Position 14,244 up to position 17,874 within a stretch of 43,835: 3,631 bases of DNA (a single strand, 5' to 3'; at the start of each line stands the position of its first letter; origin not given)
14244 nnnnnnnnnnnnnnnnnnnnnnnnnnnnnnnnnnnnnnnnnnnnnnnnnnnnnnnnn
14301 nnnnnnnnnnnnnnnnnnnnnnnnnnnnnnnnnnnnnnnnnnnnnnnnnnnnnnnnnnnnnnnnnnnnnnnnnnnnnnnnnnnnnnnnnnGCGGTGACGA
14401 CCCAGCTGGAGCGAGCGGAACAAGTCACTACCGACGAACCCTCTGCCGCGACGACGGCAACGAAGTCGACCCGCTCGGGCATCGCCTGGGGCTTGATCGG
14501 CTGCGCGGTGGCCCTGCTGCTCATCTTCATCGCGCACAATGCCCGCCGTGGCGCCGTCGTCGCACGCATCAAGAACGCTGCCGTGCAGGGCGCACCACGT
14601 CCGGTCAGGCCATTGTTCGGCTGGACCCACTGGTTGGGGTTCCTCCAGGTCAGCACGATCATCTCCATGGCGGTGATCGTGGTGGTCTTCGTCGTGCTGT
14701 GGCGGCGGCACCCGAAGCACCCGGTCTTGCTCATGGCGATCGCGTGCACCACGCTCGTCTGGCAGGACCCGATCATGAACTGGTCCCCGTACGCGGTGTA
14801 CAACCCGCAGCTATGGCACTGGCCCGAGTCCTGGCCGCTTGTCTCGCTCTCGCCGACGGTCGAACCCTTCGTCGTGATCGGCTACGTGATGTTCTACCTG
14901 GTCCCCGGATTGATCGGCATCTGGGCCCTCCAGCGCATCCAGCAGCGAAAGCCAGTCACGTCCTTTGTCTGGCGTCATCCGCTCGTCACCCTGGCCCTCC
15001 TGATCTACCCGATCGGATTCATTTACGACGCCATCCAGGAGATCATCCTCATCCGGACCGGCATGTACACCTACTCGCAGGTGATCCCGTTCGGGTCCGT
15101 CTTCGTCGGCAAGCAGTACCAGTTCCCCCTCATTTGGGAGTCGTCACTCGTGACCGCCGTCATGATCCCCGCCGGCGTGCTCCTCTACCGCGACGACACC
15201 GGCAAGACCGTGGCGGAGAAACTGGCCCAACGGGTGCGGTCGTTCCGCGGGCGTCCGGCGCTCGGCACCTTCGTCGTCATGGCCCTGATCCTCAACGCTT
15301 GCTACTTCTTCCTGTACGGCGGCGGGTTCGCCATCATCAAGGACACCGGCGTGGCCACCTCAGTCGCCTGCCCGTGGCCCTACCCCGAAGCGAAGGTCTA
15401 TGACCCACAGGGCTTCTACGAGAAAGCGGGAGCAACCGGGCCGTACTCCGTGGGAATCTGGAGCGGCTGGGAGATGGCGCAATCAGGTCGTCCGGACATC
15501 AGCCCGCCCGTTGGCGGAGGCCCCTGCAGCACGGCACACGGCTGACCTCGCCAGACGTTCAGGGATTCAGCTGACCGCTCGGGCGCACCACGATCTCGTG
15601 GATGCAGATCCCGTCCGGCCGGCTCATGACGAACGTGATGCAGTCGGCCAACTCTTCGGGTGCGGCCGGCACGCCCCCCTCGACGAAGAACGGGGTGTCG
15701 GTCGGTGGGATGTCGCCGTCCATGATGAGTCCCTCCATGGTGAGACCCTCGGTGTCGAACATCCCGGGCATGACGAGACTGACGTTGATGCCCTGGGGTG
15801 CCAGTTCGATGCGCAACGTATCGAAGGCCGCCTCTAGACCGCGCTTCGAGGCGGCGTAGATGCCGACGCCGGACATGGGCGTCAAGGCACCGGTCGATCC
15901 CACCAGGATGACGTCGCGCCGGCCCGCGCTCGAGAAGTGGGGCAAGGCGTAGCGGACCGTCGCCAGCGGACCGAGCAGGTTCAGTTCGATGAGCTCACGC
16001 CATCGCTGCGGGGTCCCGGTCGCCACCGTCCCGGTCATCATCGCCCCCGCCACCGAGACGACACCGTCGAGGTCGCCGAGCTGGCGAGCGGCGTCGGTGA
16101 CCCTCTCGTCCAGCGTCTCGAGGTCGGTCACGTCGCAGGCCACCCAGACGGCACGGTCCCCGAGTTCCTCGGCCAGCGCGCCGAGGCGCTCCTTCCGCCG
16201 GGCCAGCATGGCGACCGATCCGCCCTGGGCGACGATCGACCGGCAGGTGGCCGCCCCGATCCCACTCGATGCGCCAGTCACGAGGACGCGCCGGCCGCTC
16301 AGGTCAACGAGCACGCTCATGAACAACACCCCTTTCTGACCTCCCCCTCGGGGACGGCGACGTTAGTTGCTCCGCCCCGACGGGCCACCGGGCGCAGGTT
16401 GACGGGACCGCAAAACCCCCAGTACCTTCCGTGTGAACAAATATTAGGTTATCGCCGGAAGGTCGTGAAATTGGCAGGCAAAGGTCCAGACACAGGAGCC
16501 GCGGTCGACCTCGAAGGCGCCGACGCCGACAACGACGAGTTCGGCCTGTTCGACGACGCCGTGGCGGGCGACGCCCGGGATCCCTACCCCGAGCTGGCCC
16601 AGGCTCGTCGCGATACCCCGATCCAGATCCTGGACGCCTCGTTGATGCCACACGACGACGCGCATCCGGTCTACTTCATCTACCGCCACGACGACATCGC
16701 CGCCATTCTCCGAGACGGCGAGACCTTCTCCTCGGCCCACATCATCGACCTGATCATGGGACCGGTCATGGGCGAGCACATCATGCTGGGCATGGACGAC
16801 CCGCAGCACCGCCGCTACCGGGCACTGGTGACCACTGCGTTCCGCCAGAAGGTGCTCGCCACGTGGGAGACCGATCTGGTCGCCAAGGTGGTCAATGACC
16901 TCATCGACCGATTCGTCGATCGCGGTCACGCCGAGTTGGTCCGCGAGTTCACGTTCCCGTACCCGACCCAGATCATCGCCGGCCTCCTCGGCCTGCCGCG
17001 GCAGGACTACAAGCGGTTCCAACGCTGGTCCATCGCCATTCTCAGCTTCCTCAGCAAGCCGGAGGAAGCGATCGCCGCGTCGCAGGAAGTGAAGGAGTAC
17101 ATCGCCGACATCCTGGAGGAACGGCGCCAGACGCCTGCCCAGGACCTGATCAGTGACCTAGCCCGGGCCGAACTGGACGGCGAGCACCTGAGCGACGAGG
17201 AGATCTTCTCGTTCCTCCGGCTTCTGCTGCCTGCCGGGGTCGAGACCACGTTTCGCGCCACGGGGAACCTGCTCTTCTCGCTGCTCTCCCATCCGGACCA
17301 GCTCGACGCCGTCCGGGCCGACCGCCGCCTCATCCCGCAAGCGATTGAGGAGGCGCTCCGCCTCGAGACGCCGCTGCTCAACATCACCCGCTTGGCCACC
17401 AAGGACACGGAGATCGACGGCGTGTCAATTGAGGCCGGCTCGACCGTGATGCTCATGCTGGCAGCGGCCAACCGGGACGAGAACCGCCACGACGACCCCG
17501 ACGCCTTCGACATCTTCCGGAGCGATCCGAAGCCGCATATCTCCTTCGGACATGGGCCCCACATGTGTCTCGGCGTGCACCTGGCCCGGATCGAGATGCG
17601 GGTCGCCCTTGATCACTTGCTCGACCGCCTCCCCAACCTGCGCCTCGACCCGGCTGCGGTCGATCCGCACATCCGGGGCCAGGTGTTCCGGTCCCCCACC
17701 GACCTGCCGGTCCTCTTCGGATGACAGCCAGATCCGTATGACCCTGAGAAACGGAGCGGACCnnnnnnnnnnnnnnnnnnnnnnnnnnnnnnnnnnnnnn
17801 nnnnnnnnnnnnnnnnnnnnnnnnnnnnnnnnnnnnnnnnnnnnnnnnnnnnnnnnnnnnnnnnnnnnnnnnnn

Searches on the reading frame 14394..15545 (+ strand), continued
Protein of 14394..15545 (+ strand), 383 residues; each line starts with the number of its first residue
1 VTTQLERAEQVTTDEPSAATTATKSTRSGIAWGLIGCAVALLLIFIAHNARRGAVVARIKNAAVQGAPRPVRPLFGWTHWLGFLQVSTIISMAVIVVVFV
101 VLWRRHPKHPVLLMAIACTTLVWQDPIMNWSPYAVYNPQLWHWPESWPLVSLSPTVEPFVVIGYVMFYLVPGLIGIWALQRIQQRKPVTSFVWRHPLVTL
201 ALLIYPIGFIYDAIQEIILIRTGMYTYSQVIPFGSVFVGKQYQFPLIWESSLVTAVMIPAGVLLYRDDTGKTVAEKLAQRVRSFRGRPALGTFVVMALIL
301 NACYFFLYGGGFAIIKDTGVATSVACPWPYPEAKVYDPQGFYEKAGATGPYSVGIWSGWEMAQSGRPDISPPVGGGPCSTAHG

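Call 91: find_encoding_contigs(protein=P0506, flank=8000, max_places=2)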
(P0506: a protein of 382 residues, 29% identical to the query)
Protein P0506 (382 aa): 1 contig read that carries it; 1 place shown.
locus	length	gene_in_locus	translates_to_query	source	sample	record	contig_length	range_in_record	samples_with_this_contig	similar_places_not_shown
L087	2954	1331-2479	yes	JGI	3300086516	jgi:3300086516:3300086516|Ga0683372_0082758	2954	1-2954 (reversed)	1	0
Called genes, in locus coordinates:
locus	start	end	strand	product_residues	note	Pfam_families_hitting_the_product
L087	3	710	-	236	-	?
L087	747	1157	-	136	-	PF02036:SCP2 (weak)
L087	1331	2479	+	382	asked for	PF17198:AveC_like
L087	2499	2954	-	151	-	?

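Call 95: list_cluster_members(proteins=[P0373, P0386, P0390, P0391, P0397, P0405, P0409, P0411, P0414, P0417])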
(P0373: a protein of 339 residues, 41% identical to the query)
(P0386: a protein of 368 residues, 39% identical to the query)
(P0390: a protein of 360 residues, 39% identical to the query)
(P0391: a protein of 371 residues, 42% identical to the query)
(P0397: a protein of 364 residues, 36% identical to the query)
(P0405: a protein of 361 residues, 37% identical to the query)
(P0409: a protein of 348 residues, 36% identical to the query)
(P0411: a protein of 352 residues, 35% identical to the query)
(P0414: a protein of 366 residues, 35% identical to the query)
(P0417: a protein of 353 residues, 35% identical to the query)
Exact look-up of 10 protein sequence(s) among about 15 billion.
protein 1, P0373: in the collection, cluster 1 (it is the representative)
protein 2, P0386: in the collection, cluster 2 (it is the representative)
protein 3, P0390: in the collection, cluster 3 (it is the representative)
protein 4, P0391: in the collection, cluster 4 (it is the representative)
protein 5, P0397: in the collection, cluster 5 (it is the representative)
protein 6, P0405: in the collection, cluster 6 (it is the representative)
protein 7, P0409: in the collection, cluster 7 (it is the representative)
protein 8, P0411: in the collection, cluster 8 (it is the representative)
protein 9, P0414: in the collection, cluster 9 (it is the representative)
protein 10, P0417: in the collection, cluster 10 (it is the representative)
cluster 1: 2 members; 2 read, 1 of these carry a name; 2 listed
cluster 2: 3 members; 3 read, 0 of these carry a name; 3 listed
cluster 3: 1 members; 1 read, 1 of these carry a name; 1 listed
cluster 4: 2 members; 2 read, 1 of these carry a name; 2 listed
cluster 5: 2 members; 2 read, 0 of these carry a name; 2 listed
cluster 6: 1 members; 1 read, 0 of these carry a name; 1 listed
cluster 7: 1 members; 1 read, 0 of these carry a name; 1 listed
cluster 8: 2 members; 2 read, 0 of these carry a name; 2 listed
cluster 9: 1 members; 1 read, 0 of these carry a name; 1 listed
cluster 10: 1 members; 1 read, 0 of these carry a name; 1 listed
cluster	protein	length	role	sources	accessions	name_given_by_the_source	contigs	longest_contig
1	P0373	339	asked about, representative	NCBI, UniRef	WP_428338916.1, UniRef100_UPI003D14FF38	spirocyclase AveC family protein [Mycobacterium sp.] | spirocyclase AveC family protein n=1 Tax=Mycobacterium sp. TaxID=1785 RepID=UPI003D14FF38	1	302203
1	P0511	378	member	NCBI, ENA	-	-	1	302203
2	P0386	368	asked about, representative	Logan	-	-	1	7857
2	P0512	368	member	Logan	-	-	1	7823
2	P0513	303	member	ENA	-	-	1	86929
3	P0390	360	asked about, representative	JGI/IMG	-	hypothetical protein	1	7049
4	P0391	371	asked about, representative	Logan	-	-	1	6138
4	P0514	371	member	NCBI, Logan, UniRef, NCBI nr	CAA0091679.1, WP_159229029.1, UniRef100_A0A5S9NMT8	Uncharacterised protein [Mycolicibacterium vanbaalenii] | Spirocyclase, AveC family n=1 Tax=Mycolicibacterium vanbaalenii TaxID=110539 ... | spirocyclase AveC family protein [Mycolicibacterium vanbaalenii]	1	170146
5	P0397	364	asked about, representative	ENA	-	-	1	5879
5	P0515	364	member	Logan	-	-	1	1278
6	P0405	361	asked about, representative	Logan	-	-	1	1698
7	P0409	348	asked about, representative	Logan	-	-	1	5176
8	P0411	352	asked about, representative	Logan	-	-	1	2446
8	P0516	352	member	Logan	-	-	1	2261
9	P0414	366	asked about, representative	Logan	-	-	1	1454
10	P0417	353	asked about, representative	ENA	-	-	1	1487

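Call 96: find_encoding_contigs(protein=P0373, flank=9000, max_places=1)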
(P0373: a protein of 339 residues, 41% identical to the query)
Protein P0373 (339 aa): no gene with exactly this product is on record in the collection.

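Call 97: find_encoding_contigs(protein=P0514, flank=9000, max_places=1)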
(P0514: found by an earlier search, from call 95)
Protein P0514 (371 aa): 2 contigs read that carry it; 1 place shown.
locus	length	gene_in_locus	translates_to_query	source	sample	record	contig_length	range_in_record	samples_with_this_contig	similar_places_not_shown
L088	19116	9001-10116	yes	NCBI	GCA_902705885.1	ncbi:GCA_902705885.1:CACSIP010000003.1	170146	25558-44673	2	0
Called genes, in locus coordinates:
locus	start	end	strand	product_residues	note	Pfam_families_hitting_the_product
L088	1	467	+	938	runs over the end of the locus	PF00311:PEPcase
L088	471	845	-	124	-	-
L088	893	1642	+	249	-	PF02754:CCG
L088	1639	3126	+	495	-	PF02589:LUD_dom, PF13187:Fer4_9 (faint), PF13183:Fer4_8, PF13237:Fer4_10 (faint), PF11870:LutB_C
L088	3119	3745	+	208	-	PF02589:LUD_dom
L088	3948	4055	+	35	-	-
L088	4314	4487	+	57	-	-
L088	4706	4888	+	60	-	-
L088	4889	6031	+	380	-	-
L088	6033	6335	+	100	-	-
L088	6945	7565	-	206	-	-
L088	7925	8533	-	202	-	-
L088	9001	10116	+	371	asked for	PF17198:AveC_like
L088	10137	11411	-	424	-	PF00067:p450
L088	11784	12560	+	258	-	PF00392:GntR, PF07729:FCD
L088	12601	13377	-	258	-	PF23441:SDR, PF00106:adh_short, PF08659:KR, PF13561:adh_short_C2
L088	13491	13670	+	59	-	-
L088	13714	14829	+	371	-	PF13458:Peripla_BP_6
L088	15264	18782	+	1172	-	PF00501:AMP-binding, PF13193:AMP-binding_C (weak), PF00550:PP-binding, PF01370:Epimerase (weak), PF07993:NAD_binding_4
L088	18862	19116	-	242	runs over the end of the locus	PF01182:Glucosamine_iso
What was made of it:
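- On AveC-like, PF17198 (the partner protein): One distant locus (L088) carries a 1172-aa AMP-binding/PP-binding/reductase gene (call 97).
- A PBP-like gene also occurs with AveC-like and a P450 where no AAA+/vWA is nearby (call 97).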

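Call 98: find_encoding_contigs(protein=P0513, flank=9000, max_places=1)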
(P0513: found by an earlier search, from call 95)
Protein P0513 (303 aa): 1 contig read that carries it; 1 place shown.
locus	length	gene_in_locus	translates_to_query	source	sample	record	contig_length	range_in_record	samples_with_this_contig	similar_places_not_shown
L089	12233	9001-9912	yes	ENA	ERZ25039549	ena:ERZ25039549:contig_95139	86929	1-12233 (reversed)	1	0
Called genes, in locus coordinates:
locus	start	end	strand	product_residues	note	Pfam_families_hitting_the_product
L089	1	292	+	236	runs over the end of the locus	PF00912:Transgly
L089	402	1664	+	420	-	-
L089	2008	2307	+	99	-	-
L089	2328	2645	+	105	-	-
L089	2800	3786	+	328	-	PF00291:PALP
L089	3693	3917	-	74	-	-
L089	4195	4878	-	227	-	-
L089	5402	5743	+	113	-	PF00069:Pkinase, PF07714:PK_Tyr_Ser-Thr (weak)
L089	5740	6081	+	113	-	PF00069:Pkinase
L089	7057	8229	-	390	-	PF00106:adh_short, PF13561:adh_short_C2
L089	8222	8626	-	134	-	PF04075:F420H2_quin_red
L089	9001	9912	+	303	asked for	PF17198:AveC_like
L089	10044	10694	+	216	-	PF00440:TetR_N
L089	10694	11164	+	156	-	PF07728:AAA_5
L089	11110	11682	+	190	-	PF07728:AAA_5, PF08406:CbbQ_C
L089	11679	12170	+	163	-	-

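Call 100: list_cluster_members(proteins=[P0362, P0421, P0426, P0431, P0432, P0440, P0442, P0448, P0456, P0479])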
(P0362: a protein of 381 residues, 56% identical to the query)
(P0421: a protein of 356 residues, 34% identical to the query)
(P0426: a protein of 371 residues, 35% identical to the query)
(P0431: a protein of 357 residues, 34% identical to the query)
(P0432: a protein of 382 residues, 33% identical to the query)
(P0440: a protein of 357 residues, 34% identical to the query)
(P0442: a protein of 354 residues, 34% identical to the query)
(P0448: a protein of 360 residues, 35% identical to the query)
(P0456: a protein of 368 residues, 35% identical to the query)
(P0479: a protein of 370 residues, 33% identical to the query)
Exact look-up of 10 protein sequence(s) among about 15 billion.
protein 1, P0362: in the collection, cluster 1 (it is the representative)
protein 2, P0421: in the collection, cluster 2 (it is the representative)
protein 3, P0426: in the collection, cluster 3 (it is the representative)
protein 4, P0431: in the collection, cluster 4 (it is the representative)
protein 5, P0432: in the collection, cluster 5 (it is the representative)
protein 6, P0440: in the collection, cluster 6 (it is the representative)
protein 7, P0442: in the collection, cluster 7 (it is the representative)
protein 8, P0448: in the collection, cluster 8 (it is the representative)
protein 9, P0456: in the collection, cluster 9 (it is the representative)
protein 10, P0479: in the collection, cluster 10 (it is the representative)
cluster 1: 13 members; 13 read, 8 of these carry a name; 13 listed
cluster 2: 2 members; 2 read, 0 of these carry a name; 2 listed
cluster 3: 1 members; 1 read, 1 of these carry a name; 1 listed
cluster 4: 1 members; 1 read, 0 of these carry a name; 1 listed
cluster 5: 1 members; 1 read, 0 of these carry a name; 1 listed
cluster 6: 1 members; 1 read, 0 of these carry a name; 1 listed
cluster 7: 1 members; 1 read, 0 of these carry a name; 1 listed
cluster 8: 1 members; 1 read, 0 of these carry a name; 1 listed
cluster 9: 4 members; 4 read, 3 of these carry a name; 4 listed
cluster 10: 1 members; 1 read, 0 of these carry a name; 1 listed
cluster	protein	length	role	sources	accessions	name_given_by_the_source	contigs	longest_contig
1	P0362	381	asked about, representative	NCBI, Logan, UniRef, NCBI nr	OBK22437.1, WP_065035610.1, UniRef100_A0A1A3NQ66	spirocyclase AveC family protein [Mycobacterium asiaticum] | DUF5135 domain-containing protein n=1 Tax=Mycobacterium asiaticum TaxID=1790 ...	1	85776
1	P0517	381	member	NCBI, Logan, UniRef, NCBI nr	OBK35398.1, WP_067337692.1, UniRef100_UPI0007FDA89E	DUF5135 domain-containing protein [Mycobacterium sp. 1245111.1] | spirocyclase AveC family protein n=1 Tax=Mycobacterium sp. 1245111.1 TaxID=1834073 ... | spirocyclase AveC family protein [Mycobacterium sp. 1245111.1]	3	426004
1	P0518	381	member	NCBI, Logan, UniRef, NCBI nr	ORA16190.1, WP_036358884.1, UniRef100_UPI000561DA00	spirocyclase AveC family protein [Mycobacterium asiaticum] | spirocyclase AveC family protein n=1 Tax=Mycobacterium asiaticum TaxID=1790 ...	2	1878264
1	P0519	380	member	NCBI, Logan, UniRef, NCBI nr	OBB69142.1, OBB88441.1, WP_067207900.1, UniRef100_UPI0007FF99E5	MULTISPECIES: spirocyclase AveC family protein [unclassified Mycobacterium] | spirocyclase AveC family protein n=1 Tax=unclassified Mycobacterium TaxID=2642494 ...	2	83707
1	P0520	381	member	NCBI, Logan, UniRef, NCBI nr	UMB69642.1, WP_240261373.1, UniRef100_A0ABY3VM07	spirocyclase AveC family protein [Mycobacterium paraterrae] | Spirocyclase AveC family protein n=1 Tax=Mycobacterium paraterrae TaxID=577492 ...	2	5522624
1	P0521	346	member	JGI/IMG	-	hypothetical protein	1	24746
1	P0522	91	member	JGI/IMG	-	hypothetical protein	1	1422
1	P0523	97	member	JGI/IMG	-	hypothetical protein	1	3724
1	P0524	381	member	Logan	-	-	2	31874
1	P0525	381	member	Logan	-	-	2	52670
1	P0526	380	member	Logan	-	-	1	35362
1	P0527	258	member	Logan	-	-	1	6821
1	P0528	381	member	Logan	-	-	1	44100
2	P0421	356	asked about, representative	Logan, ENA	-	-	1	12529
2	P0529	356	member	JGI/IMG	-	-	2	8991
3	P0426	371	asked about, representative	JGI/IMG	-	hypothetical protein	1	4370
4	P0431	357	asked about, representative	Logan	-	-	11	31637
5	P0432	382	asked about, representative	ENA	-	-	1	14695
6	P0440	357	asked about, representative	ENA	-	-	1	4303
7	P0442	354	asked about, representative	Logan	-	-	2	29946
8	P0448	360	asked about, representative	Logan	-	-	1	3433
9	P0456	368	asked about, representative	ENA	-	-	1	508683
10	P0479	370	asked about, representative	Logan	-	-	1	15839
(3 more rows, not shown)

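Call 101: find_encoding_contigs(protein=P0456, flank=9000, max_places=1)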
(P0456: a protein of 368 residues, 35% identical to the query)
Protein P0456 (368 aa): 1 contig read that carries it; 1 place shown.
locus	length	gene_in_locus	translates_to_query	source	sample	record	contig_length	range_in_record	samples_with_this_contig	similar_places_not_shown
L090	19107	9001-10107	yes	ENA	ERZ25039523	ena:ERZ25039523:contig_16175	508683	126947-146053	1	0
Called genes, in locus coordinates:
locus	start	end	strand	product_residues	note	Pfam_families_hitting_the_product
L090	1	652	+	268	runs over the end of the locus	PF02585:PIG-L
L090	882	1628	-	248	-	PF12728:HTH_17, PF13411:MerR_1 (weak), PF00376:MerR, PF03459:TOBE, PF20058:DUF6457 (weak)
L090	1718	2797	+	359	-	PF13531:SBP_bac_11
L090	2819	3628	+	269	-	PF00528:BPD_transp_1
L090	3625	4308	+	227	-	PF00005:ABC_tran, PF13304:AAA_21 (weak)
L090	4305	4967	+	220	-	PF00528:BPD_transp_1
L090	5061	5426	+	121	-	PF00440:TetR_N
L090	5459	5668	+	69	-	-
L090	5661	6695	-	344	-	PF05762:VWA_CoxE (weak), PF00092:VWA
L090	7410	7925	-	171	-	PF07728:AAA_5, PF08406:CbbQ_C (weak)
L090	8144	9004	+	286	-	-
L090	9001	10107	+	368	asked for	PF17198:AveC_like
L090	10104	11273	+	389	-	PF02770:Acyl-CoA_dh_M, PF00441:Acyl-CoA_dh_1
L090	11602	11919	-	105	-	-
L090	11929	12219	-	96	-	-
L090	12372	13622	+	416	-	PF00067:p450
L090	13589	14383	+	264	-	PF00378:ECH_1, PF16113:ECH_2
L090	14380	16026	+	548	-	PF00501:AMP-binding, PF13193:AMP-binding_C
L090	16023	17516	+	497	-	PF00732:GMC_oxred_N, PF05199:GMC_oxred_C (weak)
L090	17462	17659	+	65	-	PF05199:GMC_oxred_C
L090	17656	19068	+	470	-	PF00171:Aldedh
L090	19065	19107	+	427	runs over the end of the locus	-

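Call 107: search_dna_similar(query=window:14394-15545:+, collection=plasmids, mode=protein, max_rows=25)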
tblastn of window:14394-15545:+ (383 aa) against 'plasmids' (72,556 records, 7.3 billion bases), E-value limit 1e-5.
Records with a match: 1; places in all: 2; records where one place covers at least 80% of the query: 0.
Best place of each record, by identity: <60% 1.
By first word of the organism name: Mycobacterium 1.
By predicted mobility (MOB-suite, as given by PLSDB): non-mobilizable 1.
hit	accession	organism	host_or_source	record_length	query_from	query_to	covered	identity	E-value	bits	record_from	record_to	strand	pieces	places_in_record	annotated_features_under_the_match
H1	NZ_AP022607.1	Mycobacterium branderi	-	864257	102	329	60%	27.9%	4e-6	57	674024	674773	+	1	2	spirocyclase AveC family protein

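Call 108: get_annotated_region(hit=H1, flank=9000)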
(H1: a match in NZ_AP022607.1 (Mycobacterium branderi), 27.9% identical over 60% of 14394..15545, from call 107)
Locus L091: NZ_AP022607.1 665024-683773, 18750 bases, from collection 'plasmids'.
description: Mycobacterium branderi strain JCM 12687 plasmid pJCM12687
organism: Mycobacterium branderi (NCBI taxid 43348)
taxonomy: Bacteria; Actinomycetota; Actinomycetes; Mycobacteriales; Mycobacteriaceae; Mycobacterium; Mycobacterium branderi
host: -; source: -; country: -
typing (MOB-suite, as given by PLSDB): non-mobilizable
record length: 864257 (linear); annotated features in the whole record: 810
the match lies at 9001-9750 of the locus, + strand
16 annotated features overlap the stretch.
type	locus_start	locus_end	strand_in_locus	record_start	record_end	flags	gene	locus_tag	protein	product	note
CDS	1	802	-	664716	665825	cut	-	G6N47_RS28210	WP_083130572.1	zinc-binding dehydrogenase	-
CDS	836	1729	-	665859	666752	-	-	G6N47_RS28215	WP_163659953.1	amidohydrolase family protein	-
CDS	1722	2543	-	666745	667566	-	-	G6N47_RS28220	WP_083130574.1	enoyl-CoA hydratase-related protein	-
CDS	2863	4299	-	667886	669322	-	-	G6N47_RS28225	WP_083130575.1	aldehyde dehydrogenase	-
CDS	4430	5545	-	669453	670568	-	-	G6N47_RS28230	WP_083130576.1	NDMA-dependent alcohol dehydrogenase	-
CDS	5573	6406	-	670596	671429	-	-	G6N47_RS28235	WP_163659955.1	enoyl-CoA hydratase-related protein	-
CDS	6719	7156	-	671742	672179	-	-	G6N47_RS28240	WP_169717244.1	cupin domain-containing protein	-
CDS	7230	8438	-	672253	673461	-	-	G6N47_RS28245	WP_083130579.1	cytochrome P450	-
CDS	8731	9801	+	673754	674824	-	-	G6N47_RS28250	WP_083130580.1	spirocyclase AveC family protein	-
CDS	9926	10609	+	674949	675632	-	-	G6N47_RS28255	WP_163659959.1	TetR/AcrR family transcriptional regulator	GO:0006355 - regulation of DNA-templated transcription [Evidence IEA]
CDS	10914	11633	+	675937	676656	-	-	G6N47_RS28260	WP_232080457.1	alpha/beta hydrolase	-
CDS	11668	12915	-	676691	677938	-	-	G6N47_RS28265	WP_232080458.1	MFS transporter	GO:0055085 - transmembrane transport [Evidence IEA]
CDS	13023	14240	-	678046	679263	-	-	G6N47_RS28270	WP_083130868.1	CaiB/BaiF CoA-transferase family protein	-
CDS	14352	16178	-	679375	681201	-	-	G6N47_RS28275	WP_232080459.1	NAD(P)/FAD-dependent oxidoreductase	-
CDS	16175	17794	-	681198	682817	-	-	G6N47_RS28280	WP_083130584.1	NAD(P)/FAD-dependent oxidoreductase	-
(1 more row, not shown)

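Call 111: search_protein_families(library=padloc, proteins=[window:14394-15545:+], max_evalue=0.001)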
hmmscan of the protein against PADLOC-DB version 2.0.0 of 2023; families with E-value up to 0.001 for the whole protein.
window:14394-15545:+ (383 aa): 0 families

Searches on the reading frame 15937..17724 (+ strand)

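Call 6: search_protein_families(library=pfam, proteins=[window:15937-17724:+], max_evalue=0.001)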
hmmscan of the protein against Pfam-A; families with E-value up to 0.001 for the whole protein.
window:15937-17724:+ (595 aa): 1 family
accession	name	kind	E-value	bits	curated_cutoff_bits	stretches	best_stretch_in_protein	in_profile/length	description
PF00067.27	p450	-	4.8e-36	124.9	22.8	1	370-564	200-431/462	Cytochrome P450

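Call 7: search_protein_families(library=ncbifam, proteins=[window:15937-17724:+], max_evalue=0.001)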
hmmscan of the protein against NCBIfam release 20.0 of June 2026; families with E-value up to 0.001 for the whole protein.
window:15937-17724:+ (595 aa): 9 families
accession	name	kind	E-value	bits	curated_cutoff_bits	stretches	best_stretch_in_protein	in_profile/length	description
TIGR04538.1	P450_cycloAA_1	subfamily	3.4e-67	227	500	1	239-592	26-392/395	cytochrome P450, cyclodipeptide synthase-associated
NF045816.1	PentlenlactSyn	equivalog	2.1e-48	165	700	1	287-571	87-372/396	pentalenolactone synthase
NF041177.1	Cyp119_Thmprot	equivalog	1e-47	162.7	680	1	279-565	64-340/368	cytochrome P450 Cyp119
TIGR04515.1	P450_rel_GT_act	subfamily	2e-38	132.8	343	1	283-592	92-385/386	P450-derived glycosyltransferase activator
NF041802.1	P450_SolI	exception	1e-31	109.8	850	1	284-567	110-397/424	solanimycin biosynthesis cytochrome P450 SolI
TIGR04458.1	CYP450_TxtE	equivalog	2.5e-27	95.6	500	1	281-571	82-381/403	4-nitrotryptophan synthase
NF050147.1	aminopyruv_ApyO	equivalog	1.1e-18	67.1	525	1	215-566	4-394/444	RiPP biosynthesis cytochrome P450 ApyO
NF045812.1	PentlenOxigase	equivalog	1.7e-14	53.5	800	1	389-565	209-409/444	pentalenene oxygenase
NF051859.1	AlbFlvMonOxTrpSyn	equivalog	1.9e-10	39.9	700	1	384-561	218-423/457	bifunctional albaflavenone monooxygenase/terpene synthase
